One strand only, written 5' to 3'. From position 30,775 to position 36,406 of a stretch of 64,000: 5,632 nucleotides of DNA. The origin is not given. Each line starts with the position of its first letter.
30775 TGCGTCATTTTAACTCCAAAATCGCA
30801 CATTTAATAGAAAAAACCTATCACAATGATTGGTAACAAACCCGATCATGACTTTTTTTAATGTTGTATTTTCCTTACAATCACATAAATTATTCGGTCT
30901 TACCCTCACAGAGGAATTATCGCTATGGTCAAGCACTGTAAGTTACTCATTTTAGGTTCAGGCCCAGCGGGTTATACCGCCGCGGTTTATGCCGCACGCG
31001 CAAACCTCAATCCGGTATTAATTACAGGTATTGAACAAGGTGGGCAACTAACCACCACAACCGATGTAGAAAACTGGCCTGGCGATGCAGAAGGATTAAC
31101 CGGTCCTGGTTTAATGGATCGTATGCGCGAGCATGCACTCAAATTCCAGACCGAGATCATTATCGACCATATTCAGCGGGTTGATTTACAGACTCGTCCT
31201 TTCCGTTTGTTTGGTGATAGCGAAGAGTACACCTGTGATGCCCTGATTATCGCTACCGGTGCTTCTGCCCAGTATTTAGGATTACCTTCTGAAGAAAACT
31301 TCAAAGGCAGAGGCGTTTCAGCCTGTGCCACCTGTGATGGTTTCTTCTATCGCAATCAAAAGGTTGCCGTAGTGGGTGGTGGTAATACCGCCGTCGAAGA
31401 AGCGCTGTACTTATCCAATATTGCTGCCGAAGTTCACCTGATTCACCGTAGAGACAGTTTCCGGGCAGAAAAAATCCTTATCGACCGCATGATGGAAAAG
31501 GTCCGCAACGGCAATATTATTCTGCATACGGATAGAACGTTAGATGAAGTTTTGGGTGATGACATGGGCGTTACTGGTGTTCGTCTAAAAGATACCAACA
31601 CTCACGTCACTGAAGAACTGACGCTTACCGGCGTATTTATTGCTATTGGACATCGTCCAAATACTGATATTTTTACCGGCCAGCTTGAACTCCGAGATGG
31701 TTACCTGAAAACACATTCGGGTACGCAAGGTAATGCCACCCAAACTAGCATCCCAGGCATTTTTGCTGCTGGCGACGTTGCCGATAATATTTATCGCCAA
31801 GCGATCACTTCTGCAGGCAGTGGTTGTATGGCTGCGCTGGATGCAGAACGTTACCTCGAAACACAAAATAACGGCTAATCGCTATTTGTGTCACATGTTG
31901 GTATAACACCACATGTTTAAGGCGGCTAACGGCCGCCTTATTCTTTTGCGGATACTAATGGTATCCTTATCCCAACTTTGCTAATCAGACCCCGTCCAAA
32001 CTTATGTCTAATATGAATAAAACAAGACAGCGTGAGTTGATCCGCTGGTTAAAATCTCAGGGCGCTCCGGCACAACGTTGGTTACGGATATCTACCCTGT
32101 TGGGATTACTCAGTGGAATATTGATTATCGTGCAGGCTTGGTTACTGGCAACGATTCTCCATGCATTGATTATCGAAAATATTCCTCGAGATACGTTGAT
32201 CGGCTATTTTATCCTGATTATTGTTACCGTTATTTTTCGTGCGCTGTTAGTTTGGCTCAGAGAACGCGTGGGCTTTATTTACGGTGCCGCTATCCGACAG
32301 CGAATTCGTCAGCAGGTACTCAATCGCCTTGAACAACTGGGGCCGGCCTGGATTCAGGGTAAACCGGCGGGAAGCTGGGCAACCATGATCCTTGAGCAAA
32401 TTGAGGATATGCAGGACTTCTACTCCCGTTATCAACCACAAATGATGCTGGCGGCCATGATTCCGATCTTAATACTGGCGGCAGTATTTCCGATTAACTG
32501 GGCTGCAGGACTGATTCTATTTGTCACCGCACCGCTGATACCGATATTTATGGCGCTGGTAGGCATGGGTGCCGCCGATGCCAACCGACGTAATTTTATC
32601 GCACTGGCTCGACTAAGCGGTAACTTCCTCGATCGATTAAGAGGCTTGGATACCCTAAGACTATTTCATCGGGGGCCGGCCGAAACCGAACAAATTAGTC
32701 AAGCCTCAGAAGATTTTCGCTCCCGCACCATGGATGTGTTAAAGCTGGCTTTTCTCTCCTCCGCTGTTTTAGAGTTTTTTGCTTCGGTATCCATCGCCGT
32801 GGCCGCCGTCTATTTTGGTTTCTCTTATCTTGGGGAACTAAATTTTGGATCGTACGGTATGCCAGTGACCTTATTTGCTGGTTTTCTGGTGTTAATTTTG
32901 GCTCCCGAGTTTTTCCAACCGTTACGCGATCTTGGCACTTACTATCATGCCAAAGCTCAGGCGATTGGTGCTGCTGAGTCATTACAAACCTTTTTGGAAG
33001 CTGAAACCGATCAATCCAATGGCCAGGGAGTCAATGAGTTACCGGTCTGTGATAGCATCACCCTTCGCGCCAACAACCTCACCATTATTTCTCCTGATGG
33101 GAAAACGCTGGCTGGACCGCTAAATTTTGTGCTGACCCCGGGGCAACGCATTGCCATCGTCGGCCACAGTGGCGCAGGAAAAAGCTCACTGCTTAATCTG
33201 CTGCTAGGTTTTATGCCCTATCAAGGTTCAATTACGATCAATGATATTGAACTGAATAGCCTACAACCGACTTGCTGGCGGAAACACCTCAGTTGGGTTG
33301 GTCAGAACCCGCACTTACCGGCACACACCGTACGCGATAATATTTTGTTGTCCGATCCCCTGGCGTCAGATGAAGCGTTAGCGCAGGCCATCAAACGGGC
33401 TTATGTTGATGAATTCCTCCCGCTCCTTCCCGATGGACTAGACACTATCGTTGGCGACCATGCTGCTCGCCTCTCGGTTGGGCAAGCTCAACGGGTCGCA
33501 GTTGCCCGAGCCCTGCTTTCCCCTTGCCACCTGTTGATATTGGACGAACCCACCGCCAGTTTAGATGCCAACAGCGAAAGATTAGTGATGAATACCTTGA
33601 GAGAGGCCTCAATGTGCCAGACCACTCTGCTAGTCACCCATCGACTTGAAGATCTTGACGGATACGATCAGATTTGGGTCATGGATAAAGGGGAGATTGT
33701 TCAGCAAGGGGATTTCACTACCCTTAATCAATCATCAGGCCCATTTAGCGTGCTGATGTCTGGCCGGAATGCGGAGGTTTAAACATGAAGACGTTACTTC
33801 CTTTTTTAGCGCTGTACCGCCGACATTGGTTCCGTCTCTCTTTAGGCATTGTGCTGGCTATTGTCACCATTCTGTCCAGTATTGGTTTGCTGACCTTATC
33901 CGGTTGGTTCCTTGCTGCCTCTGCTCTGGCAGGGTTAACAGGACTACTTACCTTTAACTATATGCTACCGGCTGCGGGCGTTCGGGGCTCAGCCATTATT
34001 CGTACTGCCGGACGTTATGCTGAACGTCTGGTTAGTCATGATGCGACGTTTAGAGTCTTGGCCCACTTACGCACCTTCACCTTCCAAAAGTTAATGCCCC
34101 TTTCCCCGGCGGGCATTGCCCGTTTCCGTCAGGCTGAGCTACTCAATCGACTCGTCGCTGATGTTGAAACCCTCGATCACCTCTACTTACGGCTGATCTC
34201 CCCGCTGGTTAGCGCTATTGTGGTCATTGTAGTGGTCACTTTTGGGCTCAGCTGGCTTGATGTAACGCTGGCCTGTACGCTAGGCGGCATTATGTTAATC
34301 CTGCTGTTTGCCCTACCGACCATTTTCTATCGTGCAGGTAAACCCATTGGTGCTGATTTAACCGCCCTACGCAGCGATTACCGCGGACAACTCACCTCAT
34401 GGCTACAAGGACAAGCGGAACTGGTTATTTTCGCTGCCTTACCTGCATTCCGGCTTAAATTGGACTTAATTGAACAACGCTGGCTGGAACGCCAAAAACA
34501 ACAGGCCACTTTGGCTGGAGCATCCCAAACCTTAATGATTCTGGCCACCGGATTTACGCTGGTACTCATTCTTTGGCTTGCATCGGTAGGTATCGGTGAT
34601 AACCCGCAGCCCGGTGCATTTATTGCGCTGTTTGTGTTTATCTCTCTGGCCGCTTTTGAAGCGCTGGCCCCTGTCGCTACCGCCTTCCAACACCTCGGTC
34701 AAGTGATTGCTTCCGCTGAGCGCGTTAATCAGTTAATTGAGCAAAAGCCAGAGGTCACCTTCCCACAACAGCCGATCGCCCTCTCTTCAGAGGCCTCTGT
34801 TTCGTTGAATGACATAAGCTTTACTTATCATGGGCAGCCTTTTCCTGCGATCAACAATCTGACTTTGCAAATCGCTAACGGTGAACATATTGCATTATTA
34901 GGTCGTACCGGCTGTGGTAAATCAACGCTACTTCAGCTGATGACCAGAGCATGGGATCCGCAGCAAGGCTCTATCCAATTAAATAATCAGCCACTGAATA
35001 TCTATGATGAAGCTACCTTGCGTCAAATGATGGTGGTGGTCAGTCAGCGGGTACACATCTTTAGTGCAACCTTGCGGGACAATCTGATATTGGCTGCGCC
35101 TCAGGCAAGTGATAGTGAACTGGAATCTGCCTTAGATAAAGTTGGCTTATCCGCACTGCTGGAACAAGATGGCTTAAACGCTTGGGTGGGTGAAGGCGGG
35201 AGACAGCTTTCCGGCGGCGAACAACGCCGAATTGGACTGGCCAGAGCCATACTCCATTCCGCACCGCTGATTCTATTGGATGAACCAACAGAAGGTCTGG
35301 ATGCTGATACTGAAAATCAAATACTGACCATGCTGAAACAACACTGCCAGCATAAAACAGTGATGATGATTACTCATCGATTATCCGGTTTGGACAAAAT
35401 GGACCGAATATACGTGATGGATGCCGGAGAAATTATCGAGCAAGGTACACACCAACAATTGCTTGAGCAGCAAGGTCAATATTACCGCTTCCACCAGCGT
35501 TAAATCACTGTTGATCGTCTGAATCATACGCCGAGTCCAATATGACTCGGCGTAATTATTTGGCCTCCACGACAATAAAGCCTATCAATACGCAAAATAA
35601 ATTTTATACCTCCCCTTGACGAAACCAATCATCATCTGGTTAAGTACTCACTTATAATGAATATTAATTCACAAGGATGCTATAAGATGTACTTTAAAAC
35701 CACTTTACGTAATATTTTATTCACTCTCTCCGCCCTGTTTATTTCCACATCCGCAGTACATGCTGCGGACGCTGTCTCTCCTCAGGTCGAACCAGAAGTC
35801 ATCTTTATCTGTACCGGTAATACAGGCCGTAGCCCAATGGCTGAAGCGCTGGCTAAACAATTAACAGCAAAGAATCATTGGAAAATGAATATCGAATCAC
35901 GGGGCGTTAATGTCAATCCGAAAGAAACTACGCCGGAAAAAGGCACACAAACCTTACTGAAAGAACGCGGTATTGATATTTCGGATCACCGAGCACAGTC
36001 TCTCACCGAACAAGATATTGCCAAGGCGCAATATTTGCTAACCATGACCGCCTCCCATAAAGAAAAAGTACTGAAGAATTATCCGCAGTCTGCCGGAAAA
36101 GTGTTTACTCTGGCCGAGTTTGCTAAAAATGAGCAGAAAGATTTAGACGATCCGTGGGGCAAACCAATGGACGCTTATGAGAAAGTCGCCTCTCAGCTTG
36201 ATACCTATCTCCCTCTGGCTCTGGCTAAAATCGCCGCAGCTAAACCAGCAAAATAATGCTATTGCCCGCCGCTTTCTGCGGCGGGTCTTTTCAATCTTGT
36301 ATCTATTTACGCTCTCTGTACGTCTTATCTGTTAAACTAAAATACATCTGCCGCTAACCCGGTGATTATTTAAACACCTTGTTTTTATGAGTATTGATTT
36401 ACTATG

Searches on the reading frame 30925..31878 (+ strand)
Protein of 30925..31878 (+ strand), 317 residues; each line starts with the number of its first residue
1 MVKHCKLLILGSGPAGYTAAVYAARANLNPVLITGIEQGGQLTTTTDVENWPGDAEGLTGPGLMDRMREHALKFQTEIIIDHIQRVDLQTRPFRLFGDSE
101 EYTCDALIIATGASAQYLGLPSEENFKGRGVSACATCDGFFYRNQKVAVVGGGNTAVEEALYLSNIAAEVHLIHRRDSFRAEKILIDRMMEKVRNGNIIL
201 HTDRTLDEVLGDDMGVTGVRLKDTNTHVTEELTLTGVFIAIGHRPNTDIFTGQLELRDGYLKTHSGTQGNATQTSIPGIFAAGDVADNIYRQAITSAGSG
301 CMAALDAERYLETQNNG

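Call 67: search_protein_families(library=pfam, proteins=[window:30925-31878:+], max_evalue=0.0001)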
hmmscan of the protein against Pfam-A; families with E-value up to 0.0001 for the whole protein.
window:30925-31878:+ (317 aa): 6 families
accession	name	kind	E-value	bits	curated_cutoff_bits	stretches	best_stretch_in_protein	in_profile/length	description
PF07992.20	Pyr_redox_2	-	1.3e-50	172.9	26.1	1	6-300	2-291/291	Pyridine nucleotide-disulphide oxidoreductase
PF13738.12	Pyr_redox_3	-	4.1e-20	72.7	30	1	69-283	89-305/305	Pyridine nucleotide-disulphide oxidoreductase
PF00070.33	Pyr_redox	-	9.1e-16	58.6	22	1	146-223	1-81/82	Pyridine nucleotide-disulphide oxidoreductase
PF03486.20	HI0933_like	-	1.7e-06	28.1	50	0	6-36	2-32/244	HI0933-like protein Rossmann domain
PF00890.30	FAD_binding_2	-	3.8e-06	26.8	20.4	0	7-41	2-37/414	FAD binding domain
PF01134.28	GIDA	-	5.9e-05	22.7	22.1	0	7-36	2-29/391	Glucose inhibited division protein A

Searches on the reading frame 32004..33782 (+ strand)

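Call 85: search_protein_families(library=pfam, proteins=[window:32004-33782:+], max_evalue=0.0001)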
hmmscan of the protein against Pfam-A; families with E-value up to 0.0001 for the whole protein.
window:32004-33782:+ (592 aa): 3 families
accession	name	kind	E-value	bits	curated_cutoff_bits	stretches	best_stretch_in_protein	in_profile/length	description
PF00664.28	ABC_membrane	-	9.2e-42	144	28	1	29-295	3-271/274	ABC transporter transmembrane region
PF00005.33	ABC_tran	-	2.1e-30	106.5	25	1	373-518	4-137/137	ABC transporter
PF13304.12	AAA_21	-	4.5e-05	24.1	27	0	496-546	243-298/304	AAA domain, putative AbiEii toxin, Type IV TA system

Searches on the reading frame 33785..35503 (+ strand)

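Call 85: search_protein_families(library=pfam, proteins=[window:33785-35503:+], max_evalue=0.0001)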
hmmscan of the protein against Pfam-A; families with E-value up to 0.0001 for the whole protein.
window:33785-35503:+ (572 aa): 3 families
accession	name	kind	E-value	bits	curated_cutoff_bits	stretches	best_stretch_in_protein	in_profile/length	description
PF00005.33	ABC_tran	-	2.9e-32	112.6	25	1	357-502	2-136/137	ABC transporter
PF00664.28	ABC_membrane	-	7.2e-11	42.7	28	1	87-287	68-268/274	ABC transporter transmembrane region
PF02463.25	SMC_N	-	4.8e-07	29.9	40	1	438-545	135-211/220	RecF/RecN/SMC N terminal domain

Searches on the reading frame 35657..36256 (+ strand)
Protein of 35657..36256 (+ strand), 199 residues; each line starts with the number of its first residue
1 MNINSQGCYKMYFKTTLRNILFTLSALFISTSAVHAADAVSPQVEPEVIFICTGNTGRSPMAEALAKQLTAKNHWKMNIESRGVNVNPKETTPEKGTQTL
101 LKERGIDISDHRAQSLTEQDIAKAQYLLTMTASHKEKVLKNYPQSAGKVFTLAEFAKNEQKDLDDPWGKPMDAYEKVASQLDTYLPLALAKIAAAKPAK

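Call 85: search_protein_families(library=pfam, proteins=[window:35657-36256:+], max_evalue=0.0001)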
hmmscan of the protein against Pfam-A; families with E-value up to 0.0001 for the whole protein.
window:35657-36256:+ (199 aa): 1 family
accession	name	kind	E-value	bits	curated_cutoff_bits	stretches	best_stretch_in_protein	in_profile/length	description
PF01451.26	LMWPc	-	5.1e-32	111.5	23.2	1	48-183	1-138/144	Low molecular weight phosphotyrosine protein phosphatase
